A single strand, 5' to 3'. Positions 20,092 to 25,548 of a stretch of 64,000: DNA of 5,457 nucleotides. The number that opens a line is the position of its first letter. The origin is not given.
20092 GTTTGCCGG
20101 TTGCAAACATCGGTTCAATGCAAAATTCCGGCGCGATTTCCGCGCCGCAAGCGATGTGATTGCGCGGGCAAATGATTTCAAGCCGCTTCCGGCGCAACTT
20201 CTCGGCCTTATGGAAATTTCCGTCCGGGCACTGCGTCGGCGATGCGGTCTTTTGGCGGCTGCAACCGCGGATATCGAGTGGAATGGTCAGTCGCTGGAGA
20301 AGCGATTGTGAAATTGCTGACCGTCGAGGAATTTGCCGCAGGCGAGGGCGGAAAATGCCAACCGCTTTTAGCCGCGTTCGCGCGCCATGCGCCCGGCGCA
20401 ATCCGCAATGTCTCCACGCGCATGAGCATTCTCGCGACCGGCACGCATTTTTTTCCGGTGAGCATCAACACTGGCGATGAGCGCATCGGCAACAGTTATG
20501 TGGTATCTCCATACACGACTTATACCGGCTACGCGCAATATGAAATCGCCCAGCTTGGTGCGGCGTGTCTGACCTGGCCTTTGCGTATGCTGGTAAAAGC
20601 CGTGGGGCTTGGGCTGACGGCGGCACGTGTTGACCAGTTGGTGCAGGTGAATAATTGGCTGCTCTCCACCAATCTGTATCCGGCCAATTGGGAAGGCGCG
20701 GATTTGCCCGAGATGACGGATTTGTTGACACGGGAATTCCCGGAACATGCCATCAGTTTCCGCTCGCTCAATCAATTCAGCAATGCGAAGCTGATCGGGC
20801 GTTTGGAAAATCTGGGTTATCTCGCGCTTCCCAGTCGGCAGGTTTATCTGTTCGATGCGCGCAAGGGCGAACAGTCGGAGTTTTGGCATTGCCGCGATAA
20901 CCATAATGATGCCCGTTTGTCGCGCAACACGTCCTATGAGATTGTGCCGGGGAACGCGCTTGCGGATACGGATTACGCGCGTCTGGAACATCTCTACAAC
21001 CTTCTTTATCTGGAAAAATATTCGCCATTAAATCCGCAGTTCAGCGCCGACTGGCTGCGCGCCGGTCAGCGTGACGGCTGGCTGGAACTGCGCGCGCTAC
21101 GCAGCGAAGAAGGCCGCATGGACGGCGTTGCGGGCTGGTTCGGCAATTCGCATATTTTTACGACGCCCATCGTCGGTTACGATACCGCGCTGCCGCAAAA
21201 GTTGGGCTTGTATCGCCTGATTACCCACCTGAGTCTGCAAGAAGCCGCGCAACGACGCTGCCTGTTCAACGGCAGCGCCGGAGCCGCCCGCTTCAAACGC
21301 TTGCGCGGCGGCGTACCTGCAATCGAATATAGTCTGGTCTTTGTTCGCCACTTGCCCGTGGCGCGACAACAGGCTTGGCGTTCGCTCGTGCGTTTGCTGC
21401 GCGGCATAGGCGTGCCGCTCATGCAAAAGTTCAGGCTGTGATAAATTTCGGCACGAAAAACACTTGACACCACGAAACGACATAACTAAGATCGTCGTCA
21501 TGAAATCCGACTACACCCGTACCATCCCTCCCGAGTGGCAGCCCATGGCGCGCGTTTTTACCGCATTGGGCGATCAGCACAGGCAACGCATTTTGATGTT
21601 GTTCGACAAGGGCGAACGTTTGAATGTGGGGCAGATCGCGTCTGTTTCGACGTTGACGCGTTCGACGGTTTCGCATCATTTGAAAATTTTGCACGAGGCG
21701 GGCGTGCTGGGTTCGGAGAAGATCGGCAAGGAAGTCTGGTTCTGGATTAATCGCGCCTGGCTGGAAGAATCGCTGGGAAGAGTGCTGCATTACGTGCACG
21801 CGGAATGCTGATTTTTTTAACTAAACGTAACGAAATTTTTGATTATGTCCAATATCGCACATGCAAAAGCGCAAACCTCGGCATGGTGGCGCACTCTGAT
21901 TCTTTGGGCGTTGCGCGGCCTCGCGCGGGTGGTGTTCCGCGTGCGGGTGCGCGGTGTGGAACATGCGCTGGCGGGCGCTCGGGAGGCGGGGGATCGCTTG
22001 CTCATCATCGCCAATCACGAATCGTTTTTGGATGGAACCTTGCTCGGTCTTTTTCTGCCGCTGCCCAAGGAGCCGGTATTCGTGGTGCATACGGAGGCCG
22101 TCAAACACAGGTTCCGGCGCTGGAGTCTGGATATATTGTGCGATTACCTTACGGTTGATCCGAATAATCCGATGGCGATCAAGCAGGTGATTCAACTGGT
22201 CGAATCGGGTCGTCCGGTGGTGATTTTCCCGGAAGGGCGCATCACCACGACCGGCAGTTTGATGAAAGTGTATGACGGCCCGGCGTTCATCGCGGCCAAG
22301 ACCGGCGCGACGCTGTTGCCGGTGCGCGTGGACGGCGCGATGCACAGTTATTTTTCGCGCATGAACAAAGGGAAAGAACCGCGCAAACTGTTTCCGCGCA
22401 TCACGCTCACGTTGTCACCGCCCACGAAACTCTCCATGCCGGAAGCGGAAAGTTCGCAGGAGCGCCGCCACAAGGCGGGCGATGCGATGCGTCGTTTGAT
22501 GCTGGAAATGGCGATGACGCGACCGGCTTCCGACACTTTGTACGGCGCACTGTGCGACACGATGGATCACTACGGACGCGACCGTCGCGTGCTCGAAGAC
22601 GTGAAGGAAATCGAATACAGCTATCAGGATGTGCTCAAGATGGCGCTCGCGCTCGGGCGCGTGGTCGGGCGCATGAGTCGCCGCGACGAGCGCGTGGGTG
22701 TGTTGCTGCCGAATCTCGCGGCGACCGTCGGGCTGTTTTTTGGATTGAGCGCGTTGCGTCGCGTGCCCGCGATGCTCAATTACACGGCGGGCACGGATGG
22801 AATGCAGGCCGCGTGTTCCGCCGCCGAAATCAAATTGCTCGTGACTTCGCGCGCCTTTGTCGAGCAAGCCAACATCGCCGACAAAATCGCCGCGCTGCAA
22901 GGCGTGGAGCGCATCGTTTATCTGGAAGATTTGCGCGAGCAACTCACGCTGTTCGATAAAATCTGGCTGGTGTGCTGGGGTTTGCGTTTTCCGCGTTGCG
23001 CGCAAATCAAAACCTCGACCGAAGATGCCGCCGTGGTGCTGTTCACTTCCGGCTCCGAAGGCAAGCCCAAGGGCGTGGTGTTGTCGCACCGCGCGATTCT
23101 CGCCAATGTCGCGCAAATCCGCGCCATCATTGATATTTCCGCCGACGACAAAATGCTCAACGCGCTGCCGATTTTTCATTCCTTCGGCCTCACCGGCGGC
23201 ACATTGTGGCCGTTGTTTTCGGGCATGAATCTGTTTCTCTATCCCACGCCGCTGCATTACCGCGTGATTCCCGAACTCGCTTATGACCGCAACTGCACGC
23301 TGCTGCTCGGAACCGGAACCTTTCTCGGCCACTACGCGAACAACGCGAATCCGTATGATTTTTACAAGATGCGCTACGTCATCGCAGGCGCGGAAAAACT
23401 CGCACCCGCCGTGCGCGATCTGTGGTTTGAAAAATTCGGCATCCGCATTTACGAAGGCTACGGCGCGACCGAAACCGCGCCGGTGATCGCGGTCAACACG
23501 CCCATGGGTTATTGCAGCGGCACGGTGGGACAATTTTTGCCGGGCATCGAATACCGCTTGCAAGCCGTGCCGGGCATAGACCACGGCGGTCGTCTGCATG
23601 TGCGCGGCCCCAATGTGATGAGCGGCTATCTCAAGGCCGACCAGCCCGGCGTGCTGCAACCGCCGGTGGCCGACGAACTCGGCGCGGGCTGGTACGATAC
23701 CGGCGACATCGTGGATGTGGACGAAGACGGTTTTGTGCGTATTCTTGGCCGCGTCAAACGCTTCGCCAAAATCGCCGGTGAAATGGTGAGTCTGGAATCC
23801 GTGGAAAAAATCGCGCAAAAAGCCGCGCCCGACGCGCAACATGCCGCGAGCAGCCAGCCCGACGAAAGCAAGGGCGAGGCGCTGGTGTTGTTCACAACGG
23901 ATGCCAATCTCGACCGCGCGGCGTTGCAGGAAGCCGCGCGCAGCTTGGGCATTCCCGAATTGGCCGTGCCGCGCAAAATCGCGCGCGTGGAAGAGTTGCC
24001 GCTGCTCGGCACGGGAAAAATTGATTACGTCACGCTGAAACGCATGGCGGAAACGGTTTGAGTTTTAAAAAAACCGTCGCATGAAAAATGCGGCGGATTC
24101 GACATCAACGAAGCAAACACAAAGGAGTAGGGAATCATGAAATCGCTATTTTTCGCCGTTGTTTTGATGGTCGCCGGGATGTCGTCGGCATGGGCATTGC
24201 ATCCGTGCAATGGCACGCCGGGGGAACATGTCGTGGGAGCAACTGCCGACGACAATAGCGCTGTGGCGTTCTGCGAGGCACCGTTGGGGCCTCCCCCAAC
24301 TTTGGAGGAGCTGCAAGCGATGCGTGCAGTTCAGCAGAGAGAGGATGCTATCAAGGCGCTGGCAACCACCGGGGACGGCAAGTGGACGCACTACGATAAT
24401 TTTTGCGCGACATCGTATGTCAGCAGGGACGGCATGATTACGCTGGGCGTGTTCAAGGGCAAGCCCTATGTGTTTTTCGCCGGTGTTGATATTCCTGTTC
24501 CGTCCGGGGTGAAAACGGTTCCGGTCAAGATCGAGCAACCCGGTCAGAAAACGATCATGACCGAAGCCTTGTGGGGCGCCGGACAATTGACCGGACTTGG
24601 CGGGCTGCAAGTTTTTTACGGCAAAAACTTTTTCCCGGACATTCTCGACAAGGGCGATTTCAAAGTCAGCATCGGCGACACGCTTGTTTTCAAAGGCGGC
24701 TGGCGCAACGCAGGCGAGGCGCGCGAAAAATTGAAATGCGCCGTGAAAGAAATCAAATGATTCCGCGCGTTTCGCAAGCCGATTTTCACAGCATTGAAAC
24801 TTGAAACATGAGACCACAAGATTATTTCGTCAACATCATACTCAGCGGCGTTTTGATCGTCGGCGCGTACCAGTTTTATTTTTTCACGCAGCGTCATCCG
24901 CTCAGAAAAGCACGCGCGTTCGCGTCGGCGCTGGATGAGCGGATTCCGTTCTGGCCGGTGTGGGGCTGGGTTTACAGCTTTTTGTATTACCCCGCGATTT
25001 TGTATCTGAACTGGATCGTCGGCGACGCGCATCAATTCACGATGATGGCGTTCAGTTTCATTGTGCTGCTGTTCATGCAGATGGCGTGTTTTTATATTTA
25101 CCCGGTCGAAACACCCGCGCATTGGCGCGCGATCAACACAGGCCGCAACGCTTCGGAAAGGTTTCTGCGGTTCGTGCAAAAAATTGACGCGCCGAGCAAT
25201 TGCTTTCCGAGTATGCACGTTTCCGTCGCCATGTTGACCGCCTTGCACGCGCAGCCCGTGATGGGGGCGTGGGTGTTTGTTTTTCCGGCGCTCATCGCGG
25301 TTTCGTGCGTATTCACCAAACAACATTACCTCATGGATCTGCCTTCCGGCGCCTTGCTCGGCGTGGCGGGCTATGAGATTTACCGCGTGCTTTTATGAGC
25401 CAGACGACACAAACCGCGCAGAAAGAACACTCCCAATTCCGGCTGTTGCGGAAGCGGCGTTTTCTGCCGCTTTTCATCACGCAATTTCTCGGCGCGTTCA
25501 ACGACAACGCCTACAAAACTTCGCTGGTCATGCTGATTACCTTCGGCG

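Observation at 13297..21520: Promoter capture: an 8-gene operon is bracketed by a duplicated leaderless promoter, operator and the first 7 codons of the arsR gene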

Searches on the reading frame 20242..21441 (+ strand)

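Call 5: search_protein_families(library=pfam, proteins=[window:20242-21441:+])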
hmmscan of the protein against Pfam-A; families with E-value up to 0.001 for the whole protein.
window:20242-21441:+ (399 aa): 1 family
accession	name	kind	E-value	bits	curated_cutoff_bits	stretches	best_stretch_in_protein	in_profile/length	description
PF13480.13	Acetyltransf_6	-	0.0007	20.2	22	0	260-353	51-143/143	Acetyltransferase (GNAT) domain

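Call 6: search_protein_families(library=ncbifam, proteins=[window:20242-21441:+])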
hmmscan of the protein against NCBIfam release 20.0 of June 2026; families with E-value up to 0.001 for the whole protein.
window:20242-21441:+ (399 aa): 0 families

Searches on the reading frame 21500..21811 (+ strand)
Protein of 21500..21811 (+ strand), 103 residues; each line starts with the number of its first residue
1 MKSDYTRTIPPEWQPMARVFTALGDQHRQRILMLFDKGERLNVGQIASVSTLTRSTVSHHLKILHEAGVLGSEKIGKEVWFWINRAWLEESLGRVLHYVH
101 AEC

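Call 5: search_protein_families(library=pfam, proteins=[window:21500-21811:+])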
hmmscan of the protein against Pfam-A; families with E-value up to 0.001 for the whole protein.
window:21500-21811:+ (103 aa): 5 families
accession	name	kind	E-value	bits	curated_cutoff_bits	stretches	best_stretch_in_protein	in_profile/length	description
PF01022.26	HTH_5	-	6.4e-11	42.4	22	1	25-69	1-44/47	Bacterial regulatory protein, arsR family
PF12840.13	HTH_20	-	2.7e-06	27.7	27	1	23-70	1-48/51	Helix-turn-helix domain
PF21248.3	SoFic-like_C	-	3.2e-05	24.5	27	1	45-81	35-71/76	Protein adenylyltransferase SoFic-like, C-terminal domain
PF09339.16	HTH_IclR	-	0.00019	21.5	22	1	31-70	8-48/52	IclR helix-turn-helix domain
PF13412.12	HTH_24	-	0.00026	21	21.9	1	25-69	2-46/48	Winged helix-turn-helix DNA-binding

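Call 6: search_protein_families(library=ncbifam, proteins=[window:21500-21811:+])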
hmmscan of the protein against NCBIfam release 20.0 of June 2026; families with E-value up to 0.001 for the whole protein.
window:21500-21811:+ (103 aa): 9 families
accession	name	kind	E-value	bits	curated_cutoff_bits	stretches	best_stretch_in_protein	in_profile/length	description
NF033788.1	HTH_metalloreg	subfamily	9.4e-17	60.6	55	1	16-86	1-71/77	metalloregulator ArsR/SmtB family transcription factor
NF033789.1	repress_SdpR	subfamily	5.4e-15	55.1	100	1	19-96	1-77/79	autorepressor SdpR family transcription factor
NF047906.1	CdPbTransRegCmtR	equivalog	2.9e-10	40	150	1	14-101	9-95/104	Cd(II)/Pb(II)-sensing metalloregulatory transcriptional regulator CmtR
NF041413.1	ArsR_Rv2640c_fam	equivalog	4.1e-09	36.9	155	1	20-96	36-113/118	Rv2640c family ArsR-like transcriptional regulator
NF045707.1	Dbac_1936_reg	equivalog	5.8e-06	26.2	115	1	14-82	5-72/99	ArsR/SmtB-type metalloregulator TsoR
NF007528.0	PRK10141.1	subfamily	9e-06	25.5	97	1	18-82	8-72/117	metalloregulator ArsR/SmtB family transcription factor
NF052532.1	TransRegPagRBaca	equivalog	2.2e-05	24.5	170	1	22-92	23-92/99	transcriptional repressor PagR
NF053755.1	MsvR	equivalog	0.00011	22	220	1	21-73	8-59/236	transcriptional factor MsvR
NF053602.1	Phr_regulator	exception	0.00034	20.2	320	1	16-72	2-57/191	heat shock transcription regulator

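Call 40: search_solved_structures(query=window:21500-21811:+, max_evalue=0.001, show_alignments=2)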
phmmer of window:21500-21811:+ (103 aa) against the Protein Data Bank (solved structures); distinct sequences matched with E-value up to 0.001: 16.
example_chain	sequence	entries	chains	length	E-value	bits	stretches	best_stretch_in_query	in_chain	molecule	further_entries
9t6r_A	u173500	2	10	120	1.9e-09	41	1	15-94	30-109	Lmo1102 protein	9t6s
9t6t_A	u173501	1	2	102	2.3e-09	40.7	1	15-90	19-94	Lmo1102 protein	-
4ggg_A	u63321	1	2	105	7.9e-08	35.8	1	14-99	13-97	Repressor protein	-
1r1u_A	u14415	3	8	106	5.9e-07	33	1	12-99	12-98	repressor protein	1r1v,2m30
2kjb_A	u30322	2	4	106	6.4e-07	32.9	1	13-99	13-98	CzrA protein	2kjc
6cdb_A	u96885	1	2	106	8.1e-07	32.5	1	12-99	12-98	ArsR family transcriptional regulator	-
1r22_A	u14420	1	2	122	1.6e-06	31.6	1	8-84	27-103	Transcriptional repressor smtB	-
1u2w_A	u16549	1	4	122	2.7e-06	30.9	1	16-83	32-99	Cadmium efflux system accessory protein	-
6cda_A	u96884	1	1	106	2.9e-06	30.8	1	12-99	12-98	ArsR family transcriptional regulator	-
1r1t_A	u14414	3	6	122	5.1e-06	30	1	8-84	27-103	Transcriptional repressor smtB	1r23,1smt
2jsc_A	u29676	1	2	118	1.2e-05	28.8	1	15-99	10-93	Transcriptional regulator Rv1994c/MT2050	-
3f72_A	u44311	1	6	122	1.4e-05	28.5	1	16-82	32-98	Cadmium efflux system accessory protein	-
2oqg_A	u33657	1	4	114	6.3e-05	26.5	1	14-98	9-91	Possible transcriptional regulator, ArsR family protein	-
6j0e_A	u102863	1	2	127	0.0001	25.8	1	14-80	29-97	Arsenic responsive repressor ArsR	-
4k2e_A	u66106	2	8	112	0.00076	23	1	20-99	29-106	Transcriptional activator HlyU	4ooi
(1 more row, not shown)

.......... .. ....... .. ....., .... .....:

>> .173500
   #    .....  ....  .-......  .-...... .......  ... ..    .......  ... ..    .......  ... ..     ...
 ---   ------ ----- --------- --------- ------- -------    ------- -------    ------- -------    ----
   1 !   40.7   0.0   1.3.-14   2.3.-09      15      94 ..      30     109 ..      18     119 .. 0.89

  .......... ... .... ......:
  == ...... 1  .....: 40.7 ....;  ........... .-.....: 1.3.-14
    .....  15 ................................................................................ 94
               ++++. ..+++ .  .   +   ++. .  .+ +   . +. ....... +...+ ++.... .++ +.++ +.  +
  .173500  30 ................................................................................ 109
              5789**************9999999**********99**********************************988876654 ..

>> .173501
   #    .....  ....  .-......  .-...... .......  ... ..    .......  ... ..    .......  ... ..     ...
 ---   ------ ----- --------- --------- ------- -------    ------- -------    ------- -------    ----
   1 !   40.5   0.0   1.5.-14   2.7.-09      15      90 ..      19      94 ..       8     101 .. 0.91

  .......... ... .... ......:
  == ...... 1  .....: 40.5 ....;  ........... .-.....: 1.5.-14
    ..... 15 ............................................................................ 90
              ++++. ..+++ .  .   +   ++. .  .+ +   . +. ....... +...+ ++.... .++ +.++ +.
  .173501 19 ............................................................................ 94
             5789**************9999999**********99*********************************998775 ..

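Call 53: find_homologous_proteins(query=window:21500-21811:+, max_evalue=1e-25)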
Query window:21500-21811:+ (103 aa): 1820 proteins with E <= 1e-25 among 1846 candidates; the best 120 are listed.
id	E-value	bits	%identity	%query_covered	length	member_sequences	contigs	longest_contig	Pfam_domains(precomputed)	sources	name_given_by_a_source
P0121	5.6e-64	231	100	100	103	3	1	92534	PF12840.14,PF01022.27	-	-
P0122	1.1e-52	194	84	100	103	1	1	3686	PF12840.14,PF01022.27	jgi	jgi:DNA-binding transcriptional ArsR family regulator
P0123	2.9e-52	193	84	100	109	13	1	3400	PF01022.27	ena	-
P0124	7.5e-52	192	85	99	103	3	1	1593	PF12840.14,PF01022.27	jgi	jgi:DNA-binding transcriptional ArsR family regulator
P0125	1.1e-51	191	84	100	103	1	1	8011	PF01022.27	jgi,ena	-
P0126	1.5e-51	191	84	100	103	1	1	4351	PF12840.14,PF01022.27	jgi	jgi:DNA-binding transcriptional ArsR family regulator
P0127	3.7e-51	190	83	100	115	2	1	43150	PF12840.14,PF01022.27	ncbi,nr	ncbi:MAG: metalloregulator ArsR/SmtB family transcription factor [Azoarcus sp.]|nr:metalloregulator 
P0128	5.4e-51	189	83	100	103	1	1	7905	PF01022.27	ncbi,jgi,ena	-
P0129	5.4e-51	189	83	100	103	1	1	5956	PF12840.14,PF13412.13,PF01022.27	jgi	jgi:DNA-binding transcriptional ArsR family regulator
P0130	6.8e-51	189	80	100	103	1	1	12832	PF12840.14,PF01022.27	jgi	jgi:DNA-binding transcriptional ArsR family regulator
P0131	1.0e-50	188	83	100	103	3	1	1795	PF12840.14,PF01022.27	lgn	-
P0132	1.4e-50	188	82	100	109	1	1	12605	PF12840.14,PF01022.27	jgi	-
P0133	2.5e-50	187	83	96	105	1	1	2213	PF12840.14,PF13412.13,PF01022.27,PF09339.17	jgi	-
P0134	3.8e-50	186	84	100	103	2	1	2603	PF12840.14,PF01022.27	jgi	jgi:DNA-binding transcriptional ArsR family regulator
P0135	4.7e-50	186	83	100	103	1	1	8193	PF12840.14,PF01022.27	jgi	jgi:DNA-binding transcriptional ArsR family regulator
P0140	1.5e-49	184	81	100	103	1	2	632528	PF12840.14,PF13412.13,PF01022.27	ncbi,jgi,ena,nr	ncbi:MAG: hypothetical protein H6R10_2931 [Rhodocyclaceae bacterium]|nr:hypothetical protein [Rhodoc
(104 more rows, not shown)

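Call 55: find_encoding_contigs(protein=P0140, flank=10000, max_places=2)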
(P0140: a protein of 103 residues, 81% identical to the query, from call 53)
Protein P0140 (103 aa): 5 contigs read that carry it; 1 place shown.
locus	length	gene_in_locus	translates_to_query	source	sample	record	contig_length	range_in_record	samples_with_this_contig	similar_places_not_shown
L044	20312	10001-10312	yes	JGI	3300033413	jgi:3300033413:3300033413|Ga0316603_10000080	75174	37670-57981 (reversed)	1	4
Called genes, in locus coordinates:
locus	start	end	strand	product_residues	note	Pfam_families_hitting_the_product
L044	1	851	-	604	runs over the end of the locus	PF00664:ABC_membrane, PF00005:ABC_tran, PF02463:SMC_N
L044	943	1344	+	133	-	PF03061:4HBT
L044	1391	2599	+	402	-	PF13505:OMP_b-brl (faint), PF03349:Toluene_X, PF10677:DUF2490 (faint)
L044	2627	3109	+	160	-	PF10975:DUF2802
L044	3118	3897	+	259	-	PF05036:SPOR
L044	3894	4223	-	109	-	PF13181:TPR_8 (faint), PF13424:TPR_12 (faint), PF13428:TPR_14 (faint), PF00515:TPR_1 (weak), PF03704:BTAD (weak), PF07719:TPR_2 (weak), PF13432:TPR_16, PF14559:TPR_19 (weak), +3 more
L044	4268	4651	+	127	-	PF01042:Ribonuc_L-PSP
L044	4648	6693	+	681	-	PF17191:RecG_wedge, PF00270:DEAD, PF04851:ResIII, PF00271:Helicase_C, PF22590:Cas3-like_C_2 (weak), PF19833:RecG_dom3_C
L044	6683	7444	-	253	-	PF00561:Abhydrolase_1, PF12146:Hydrolase_4, PF12697:Abhydrolase_6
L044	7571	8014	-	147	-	PF02082:Rrf2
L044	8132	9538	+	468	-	PF12801:Fer4_5, PF13187:Fer4_9 (faint), PF13534:Fer4_17 (faint), PF12838:Fer4_7 (weak), PF13183:Fer4_8 (faint), PF13746:Fer4_18, PF11614:FixG_C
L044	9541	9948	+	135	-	PF01814:Hemerythrin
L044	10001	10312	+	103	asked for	PF12840:HTH_20, PF01022:HTH_5, PF13412:HTH_24 (faint)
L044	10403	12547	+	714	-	PF01553:Acyltransferase, PF00501:AMP-binding, PF13193:AMP-binding_C (faint)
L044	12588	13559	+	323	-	PF04389:Peptidase_M28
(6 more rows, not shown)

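Call 56: find_encoding_contigs(protein=P0127, flank=10000, max_places=2)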
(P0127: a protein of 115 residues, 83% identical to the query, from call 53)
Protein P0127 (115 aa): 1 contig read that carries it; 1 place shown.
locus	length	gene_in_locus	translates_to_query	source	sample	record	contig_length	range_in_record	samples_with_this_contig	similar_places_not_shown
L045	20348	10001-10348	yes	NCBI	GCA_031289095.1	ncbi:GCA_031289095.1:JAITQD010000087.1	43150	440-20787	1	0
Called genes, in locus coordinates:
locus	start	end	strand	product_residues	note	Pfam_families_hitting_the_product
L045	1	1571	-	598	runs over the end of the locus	PF00069:Pkinase, PF07714:PK_Tyr_Ser-Thr, PF20232:T6SS_FHA_C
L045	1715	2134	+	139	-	-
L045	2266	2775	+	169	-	-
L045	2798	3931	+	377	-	PF03969:AFG1_ATPase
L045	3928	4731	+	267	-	PF00561:Abhydrolase_1, PF12697:Abhydrolase_6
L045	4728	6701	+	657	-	PF00270:DEAD (weak), PF13307:Helicase_C_2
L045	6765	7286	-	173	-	PF09361:Phasin_2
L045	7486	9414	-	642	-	PF00270:DEAD, PF00271:Helicase_C, PF25399:DeaD_dimer, PF03880:DbpA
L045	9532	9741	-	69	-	PF00313:CSD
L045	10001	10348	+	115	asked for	PF12840:HTH_20, PF01022:HTH_5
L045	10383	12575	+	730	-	PF01553:Acyltransferase, PF00501:AMP-binding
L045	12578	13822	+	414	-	-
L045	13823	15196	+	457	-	PF07690:MFS_1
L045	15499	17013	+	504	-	-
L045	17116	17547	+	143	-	PF07233:DUF1425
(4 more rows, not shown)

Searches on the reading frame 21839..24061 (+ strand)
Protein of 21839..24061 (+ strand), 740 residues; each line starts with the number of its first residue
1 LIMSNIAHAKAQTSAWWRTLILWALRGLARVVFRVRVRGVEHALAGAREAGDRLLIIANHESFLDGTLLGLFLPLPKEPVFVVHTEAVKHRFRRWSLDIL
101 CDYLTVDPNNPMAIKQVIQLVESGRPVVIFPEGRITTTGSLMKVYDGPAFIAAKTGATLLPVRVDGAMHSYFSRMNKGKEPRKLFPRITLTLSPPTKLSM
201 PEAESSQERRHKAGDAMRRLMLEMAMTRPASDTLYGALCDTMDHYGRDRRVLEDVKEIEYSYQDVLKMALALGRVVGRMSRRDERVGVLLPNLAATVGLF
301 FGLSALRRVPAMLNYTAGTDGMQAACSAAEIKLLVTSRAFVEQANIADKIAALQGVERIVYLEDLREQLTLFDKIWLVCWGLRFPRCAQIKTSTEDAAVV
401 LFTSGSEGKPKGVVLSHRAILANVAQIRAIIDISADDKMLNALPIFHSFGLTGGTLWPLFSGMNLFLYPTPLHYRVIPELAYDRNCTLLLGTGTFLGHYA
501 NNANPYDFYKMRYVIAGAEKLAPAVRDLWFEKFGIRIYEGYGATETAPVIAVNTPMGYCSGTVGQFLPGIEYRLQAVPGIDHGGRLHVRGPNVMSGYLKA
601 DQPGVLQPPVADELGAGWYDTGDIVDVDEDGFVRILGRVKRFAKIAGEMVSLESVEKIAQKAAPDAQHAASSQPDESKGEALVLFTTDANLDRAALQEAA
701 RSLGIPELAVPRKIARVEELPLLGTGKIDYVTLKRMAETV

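Call 5: search_protein_families(library=pfam, proteins=[window:21839-24061:+])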
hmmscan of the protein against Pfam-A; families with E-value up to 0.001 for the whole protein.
window:21839-24061:+ (740 aa): 3 families
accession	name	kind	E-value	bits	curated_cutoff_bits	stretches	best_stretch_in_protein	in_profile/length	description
PF00501.34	AMP-binding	-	1.4e-58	199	29.9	1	246-598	9-384/384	AMP-binding enzyme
PF01553.26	Acyltransferase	-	1.8e-17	63.8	23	1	35-164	2-131/132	Acyltransferase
PF13193.12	AMP-binding_C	-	5.8e-05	24.4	24.5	1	666-727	13-76/76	AMP-binding enzyme C-terminal domain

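Call 6: search_protein_families(library=ncbifam, proteins=[window:21839-24061:+])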
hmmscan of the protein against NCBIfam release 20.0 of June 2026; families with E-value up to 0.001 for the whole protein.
window:21839-24061:+ (740 aa): 99 families (the best 25 are shown)
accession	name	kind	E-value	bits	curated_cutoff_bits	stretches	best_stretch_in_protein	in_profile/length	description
NF005959.0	PRK08043.1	equivalog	7.4e-288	956.7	886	1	24-739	5-713/719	bifunctional acyl-ACP--phospholipid O-acyltransferase/long-chain-fatty-acid--ACP ligase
NF005291.0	PRK06814.1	equivalog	4.7e-280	932.2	1349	1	5-739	411-1132/1140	acyl-[ACP]--phospholipid O-acyltransferase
NF006386.0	PRK08633.1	equivalog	2.4e-155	519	1221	1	21-739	415-1143/1147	acyl-[ACP]--phospholipid O-acyltransferase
NF004837.0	PRK06187.1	subfamily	6.4e-62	209.5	476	1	233-736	9-521/531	long-chain-fatty-acid--CoA ligase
NF004971.0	PRK06334.1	equivalog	9.7e-61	205.9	847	1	257-738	43-534/539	long chain fatty acid--[acyl-carrier-protein] ligase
NF004114.0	PRK05605.1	equivalog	1.4e-51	175.5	766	1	390-729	216-561/575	long-chain-fatty-acid--CoA ligase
NF005702.0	PRK07514.1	subfamily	3.4e-46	157.7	558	1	232-734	3-497/506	malonyl-CoA synthase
NF005714.0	PRK07529.1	subfamily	2.4e-45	155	632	1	391-737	214-576/640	acyl-CoA synthetase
TIGR01733.1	AA-adenyl-dom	subfamily_domain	7.9e-41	140.2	317.4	1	261-669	1-407/409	amino acid adenylation domain-containing protein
NF005858.0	PRK07787.1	subfamily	6.2e-40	137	575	1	391-733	125-468/471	acyl-CoA synthetase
NF005801.1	PRK07656.1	equivalog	1.4e-39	136.1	657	1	243-728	12-494/500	FadD3 family acyl-CoA ligase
TIGR01923.1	menE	equivalog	1.5e-38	132.8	330.15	1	262-729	2-438/442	o-succinylbenzoate--CoA ligase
NF006523.0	PRK08974.1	equivalog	8e-38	129.9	884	1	392-733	203-549/561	long-chain-fatty-acid--CoA ligase FadD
NF004229.0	PRK05677.1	subfamily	2.1e-37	128.8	879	1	388-729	200-547/563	long-chain-fatty-acid--CoA ligase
NF004758.0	PRK06087.1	equivalog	3e-36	125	736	1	353-734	148-532/548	medium-chain fatty-acid--CoA ligase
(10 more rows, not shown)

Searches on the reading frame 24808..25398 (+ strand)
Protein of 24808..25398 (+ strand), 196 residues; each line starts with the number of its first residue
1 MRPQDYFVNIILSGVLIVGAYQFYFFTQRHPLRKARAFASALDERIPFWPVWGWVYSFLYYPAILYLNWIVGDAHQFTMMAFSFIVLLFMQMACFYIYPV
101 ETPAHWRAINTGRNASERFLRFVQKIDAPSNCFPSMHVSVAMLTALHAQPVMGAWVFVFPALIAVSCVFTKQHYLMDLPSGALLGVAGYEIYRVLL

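Call 32: search_protein_families(library=pfam, proteins=[window:24808-25398:+], max_evalue=0.01)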
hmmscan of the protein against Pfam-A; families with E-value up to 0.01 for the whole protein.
window:24808-25398:+ (196 aa): 2 families
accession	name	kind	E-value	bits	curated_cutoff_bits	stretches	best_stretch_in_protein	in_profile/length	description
PF14378.12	PAP2_3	-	4.8e-16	59.6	27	1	47-189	27-188/190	PAP2 superfamily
PF01569.27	PAP2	-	0.00023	21.3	27.2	1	125-187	47-116/130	PAP2 superfamily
